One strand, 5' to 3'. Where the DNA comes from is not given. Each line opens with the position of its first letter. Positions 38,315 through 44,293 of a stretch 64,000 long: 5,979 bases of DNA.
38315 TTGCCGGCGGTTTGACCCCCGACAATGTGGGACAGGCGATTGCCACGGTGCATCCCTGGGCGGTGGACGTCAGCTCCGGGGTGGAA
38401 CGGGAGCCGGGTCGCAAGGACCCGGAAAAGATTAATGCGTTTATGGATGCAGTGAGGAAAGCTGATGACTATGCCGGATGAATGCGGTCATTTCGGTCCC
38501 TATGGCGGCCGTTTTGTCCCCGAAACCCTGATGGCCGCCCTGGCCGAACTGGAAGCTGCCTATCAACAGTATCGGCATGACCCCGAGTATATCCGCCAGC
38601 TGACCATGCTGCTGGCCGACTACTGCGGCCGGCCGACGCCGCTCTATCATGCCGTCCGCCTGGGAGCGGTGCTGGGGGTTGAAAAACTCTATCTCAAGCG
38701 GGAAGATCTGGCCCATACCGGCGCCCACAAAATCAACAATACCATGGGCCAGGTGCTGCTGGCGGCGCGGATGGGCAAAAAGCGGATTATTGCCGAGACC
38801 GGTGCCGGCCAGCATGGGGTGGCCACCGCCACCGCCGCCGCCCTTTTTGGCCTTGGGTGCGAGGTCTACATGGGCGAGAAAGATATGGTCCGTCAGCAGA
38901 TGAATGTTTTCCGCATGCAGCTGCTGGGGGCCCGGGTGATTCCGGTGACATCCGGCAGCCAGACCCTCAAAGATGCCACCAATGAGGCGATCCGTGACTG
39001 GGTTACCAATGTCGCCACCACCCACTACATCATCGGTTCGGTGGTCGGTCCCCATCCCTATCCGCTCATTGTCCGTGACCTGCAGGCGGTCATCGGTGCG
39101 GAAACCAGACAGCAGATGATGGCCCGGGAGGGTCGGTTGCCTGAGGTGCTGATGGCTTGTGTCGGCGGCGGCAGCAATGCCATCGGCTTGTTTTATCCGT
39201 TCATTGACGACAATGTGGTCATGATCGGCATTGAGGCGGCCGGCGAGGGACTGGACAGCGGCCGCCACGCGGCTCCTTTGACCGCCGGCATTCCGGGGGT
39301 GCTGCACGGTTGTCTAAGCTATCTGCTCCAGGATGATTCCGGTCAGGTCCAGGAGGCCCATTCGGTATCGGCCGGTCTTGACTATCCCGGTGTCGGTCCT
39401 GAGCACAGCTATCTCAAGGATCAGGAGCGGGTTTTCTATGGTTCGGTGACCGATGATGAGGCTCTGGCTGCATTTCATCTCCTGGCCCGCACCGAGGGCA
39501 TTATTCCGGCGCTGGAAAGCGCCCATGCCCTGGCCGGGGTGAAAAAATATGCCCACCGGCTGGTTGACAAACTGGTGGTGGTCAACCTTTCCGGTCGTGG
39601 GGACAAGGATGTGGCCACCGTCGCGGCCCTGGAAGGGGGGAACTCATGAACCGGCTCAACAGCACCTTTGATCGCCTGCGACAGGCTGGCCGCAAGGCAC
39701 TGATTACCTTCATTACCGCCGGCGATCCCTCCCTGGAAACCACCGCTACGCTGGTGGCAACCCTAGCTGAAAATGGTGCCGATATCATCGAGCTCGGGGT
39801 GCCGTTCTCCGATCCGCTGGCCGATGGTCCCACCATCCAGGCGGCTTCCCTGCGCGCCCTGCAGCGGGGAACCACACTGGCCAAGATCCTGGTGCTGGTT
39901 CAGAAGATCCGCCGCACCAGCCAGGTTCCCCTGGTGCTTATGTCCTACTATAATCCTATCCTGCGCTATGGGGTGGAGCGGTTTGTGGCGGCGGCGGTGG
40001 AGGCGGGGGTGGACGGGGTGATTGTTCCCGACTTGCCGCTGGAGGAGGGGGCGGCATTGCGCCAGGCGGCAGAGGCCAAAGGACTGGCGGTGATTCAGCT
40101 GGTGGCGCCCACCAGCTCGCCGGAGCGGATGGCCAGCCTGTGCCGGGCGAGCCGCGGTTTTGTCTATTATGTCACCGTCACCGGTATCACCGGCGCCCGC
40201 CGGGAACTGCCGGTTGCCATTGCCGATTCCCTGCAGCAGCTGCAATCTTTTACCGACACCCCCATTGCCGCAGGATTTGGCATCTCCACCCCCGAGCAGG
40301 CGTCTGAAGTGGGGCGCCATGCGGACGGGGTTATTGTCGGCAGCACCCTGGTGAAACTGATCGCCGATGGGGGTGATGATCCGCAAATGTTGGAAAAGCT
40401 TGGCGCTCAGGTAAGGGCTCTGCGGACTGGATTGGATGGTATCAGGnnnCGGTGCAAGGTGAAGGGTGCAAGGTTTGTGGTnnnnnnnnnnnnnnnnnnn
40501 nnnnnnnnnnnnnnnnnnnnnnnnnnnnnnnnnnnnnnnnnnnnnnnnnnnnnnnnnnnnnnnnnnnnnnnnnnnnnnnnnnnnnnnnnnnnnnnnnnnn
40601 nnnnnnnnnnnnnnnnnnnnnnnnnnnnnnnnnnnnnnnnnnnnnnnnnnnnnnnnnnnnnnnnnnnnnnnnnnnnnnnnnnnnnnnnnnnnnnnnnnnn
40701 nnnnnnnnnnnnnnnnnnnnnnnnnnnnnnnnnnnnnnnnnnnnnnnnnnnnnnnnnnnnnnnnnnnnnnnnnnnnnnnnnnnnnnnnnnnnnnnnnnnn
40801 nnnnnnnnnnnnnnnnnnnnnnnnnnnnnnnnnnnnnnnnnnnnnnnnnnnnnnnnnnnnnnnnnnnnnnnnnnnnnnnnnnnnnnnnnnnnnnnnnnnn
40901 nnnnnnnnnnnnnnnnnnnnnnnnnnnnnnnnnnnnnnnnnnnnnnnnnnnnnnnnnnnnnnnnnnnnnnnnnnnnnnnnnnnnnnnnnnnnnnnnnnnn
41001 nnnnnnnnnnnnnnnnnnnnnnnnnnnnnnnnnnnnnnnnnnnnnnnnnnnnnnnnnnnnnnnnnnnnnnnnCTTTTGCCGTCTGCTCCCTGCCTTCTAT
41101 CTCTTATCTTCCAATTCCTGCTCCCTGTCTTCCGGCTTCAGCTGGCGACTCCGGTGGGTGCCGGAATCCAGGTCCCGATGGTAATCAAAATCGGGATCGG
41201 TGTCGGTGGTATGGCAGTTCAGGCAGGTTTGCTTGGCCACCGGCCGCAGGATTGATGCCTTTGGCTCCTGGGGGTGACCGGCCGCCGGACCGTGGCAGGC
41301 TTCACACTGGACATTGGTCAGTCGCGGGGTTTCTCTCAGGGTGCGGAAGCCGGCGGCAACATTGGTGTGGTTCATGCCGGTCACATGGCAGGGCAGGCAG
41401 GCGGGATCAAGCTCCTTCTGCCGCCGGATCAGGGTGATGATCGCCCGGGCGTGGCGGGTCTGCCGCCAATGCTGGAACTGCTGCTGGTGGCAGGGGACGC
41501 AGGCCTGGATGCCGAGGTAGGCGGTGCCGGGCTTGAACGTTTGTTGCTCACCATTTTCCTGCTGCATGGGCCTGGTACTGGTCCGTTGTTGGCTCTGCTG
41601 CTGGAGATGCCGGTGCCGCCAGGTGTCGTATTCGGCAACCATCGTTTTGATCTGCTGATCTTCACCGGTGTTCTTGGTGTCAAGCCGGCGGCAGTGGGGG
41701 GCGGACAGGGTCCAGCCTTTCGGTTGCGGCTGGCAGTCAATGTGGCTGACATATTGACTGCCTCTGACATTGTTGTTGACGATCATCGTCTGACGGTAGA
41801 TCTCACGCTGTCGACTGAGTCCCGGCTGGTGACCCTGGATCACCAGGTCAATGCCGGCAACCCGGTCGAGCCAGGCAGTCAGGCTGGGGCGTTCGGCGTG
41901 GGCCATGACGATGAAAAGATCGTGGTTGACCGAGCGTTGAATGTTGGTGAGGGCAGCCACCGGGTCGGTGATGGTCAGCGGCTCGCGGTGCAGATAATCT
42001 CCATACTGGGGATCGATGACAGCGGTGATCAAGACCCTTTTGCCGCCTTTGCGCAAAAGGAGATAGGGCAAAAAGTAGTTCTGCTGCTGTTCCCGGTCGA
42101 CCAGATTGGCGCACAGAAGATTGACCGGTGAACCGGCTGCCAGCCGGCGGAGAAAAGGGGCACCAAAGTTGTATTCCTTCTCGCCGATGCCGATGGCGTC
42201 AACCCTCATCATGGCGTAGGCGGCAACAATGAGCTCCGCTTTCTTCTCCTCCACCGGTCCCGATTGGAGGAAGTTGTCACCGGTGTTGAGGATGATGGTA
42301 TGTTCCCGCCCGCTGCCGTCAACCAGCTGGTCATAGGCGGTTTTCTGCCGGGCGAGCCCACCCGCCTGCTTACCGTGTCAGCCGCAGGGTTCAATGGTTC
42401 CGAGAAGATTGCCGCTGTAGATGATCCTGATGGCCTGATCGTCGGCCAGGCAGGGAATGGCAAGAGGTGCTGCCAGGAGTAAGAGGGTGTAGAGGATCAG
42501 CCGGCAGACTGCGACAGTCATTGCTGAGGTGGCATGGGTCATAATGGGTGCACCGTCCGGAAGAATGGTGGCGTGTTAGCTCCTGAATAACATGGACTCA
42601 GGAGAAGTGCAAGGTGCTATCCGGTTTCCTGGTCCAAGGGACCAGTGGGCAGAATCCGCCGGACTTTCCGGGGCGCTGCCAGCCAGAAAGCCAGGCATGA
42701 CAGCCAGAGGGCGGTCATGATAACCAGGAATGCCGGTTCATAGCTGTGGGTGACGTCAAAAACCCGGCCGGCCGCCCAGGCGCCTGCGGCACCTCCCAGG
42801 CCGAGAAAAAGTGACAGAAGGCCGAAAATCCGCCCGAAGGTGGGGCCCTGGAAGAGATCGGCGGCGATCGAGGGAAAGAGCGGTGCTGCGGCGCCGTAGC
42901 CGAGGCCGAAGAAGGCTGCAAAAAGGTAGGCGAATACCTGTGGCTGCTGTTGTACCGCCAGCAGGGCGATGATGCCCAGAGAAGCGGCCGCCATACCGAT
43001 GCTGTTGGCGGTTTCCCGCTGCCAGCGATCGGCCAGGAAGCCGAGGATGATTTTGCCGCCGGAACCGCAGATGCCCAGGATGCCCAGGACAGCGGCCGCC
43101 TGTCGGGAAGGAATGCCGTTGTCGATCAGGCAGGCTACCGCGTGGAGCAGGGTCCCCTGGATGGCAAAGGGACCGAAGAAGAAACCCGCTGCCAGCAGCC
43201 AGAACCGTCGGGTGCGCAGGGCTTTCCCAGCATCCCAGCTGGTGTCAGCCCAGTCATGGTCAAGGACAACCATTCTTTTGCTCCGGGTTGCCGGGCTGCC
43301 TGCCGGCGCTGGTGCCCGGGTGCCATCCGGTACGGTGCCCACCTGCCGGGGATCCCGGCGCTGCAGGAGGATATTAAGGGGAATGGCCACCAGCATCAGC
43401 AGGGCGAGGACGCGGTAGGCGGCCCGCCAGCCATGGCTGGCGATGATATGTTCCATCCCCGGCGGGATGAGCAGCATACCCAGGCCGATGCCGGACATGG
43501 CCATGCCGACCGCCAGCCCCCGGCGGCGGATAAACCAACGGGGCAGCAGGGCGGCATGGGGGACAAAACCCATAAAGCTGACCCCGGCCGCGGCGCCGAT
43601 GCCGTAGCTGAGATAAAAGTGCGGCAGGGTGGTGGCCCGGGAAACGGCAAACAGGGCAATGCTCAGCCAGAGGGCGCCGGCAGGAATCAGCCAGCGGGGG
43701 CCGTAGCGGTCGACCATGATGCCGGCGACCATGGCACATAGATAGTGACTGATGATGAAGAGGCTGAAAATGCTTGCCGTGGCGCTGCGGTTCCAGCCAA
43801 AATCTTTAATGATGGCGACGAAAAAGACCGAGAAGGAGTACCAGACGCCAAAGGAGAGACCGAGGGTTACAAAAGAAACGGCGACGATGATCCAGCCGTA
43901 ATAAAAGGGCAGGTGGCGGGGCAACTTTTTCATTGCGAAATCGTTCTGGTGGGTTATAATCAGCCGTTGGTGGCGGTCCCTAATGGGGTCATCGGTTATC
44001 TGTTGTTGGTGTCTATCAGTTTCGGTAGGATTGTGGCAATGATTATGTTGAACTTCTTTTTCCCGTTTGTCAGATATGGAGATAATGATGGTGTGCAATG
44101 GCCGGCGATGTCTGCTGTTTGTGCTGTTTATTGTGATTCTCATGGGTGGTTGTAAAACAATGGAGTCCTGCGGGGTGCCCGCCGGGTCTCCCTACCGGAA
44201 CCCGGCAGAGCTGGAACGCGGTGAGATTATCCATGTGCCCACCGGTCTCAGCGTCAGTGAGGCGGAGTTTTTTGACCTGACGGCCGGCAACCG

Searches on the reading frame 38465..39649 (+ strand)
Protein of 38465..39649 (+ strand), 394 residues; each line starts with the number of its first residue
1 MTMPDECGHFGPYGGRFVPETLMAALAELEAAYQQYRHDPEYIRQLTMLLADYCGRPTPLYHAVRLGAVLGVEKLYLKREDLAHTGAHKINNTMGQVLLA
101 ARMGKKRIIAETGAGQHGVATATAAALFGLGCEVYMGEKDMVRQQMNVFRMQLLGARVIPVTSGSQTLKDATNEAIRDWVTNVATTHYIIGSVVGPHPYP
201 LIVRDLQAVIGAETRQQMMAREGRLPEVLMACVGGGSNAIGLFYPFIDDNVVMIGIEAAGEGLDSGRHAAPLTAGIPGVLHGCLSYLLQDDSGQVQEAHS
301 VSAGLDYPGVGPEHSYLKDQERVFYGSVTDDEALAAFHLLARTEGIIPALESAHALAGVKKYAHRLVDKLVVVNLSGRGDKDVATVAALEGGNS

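Call 86: find_related_loci(query=window:38465-39649:+, collection=genome_contigs, flank=1000)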
Query window:38465-39649:+ (394 aa) in genome_contigs; peptide patterns used: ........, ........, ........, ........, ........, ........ (x = any residue, [..] = any of these).
600 stretches matched a pattern (row limit reached: there are more); 589 encode a relative of the query (tblastn E <= 1e-3); the best 80 are kept; 80 distinct loci.
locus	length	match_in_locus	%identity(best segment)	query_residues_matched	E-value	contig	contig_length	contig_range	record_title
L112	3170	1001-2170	82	1-390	0e+0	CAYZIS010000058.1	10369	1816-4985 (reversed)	MAG TPA_asm: uncultured Thermodesulfobacteriota bacterium isolate binchicken_co181_551 genome assembly, contig: NODE_127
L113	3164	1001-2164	80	2-388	0e+0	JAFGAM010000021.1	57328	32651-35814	MAG: Candidatus Anaeroferrophillacea bacterium isolate Zod_Maxbin.0214 k87_936650, whole genome shotgun sequence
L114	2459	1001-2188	73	1-394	0e+0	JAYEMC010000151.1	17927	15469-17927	MAG: Pseudomonadota bacterium isolate MAG091 MAG091_151, whole genome shotgun sequence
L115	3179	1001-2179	72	1-393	0e+0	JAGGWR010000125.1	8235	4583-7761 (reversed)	MAG: Candidatus Tharpella aukensis isolate AUK131 PB_MBMC_085_c_000000000175, whole genome shotgun sequence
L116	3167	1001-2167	72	4-392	0e+0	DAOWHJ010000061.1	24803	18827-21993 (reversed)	MAG TPA_asm: Pseudomonadota bacterium isolate CSMAG_2014 CSMAG_2014_k141_5721885_length_24803_cov_10.0000, whole genome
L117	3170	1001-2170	73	1-390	0e+0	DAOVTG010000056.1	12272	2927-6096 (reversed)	MAG TPA_asm: Deltaproteobacteria bacterium isolate CSMAG_1647 CSMAG_1647_k141_410622_length_12272_cov_23.7150, whole gen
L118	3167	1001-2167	72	2-390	0e+0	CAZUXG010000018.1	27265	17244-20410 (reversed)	MAG TPA_asm: uncultured Thermodesulfobacteriota bacterium isolate SRP191223_co2_306 genome assembly, contig: NODE_683_le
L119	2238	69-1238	72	1-390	0e+0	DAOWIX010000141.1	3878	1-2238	MAG TPA_asm: Deltaproteobacteria bacterium isolate CSMAG_2054 CSMAG_2054_k141_1223469_length_3878_cov_7.0000, whole geno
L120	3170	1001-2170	73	1-390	0e+0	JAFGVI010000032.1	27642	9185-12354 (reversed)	MAG: Deltaproteobacteria bacterium isolate ZodW_Metabat.137 k87_4650857, whole genome shotgun sequence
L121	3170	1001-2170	67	3-391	0e+0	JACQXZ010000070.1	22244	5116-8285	MAG: Actinomycetota bacterium isolate NC_groundwater_1528_Pr4_S-0.65um_37_9 SR1-18-Sp65_coassembly_scaffold_437131, whol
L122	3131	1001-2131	74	16-391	5e-180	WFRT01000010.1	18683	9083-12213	MAG: Proteobacteria bacterium isolate S015_20 k151_1032259, whole genome shotgun sequence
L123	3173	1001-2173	68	4-392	1e-179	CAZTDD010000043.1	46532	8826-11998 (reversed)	MAG TPA_asm: uncultured bacterium isolate SRP141376_co1_272 genome assembly, contig: NODE_1907_length_46532_cov_9.301224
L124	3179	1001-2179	68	2-392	7e-179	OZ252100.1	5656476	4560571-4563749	MAG: Candidatus Latescibacterota bacterium isolate a405b522-c60e-4cbd-8fa6-7b572aa56bb7 genome assembly, chromosome: 1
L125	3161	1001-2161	69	7-391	5e-180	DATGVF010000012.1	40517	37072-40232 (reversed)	MAG TPA_asm: bacterium isolate SMAG_U10549 k141_485504, whole genome shotgun sequence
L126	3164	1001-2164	67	2-387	3e-178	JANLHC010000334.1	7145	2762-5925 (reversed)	MAG: Candidatus Scalindua sp. isolate P6-7 k99_187672, whole genome shotgun sequence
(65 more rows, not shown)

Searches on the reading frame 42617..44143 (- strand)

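Call 95: search_protein_families(library=pfam, proteins=[window:42617-44143:-], max_evalue=0.00001)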
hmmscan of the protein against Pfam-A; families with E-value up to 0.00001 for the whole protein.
window:42617-44143:- (508 aa): 1 family
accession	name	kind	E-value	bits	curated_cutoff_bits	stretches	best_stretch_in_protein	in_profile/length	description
PF07690.21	MFS_1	-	4.1e-45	154.6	33.4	2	92-455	3-347/347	Major Facilitator Superfamily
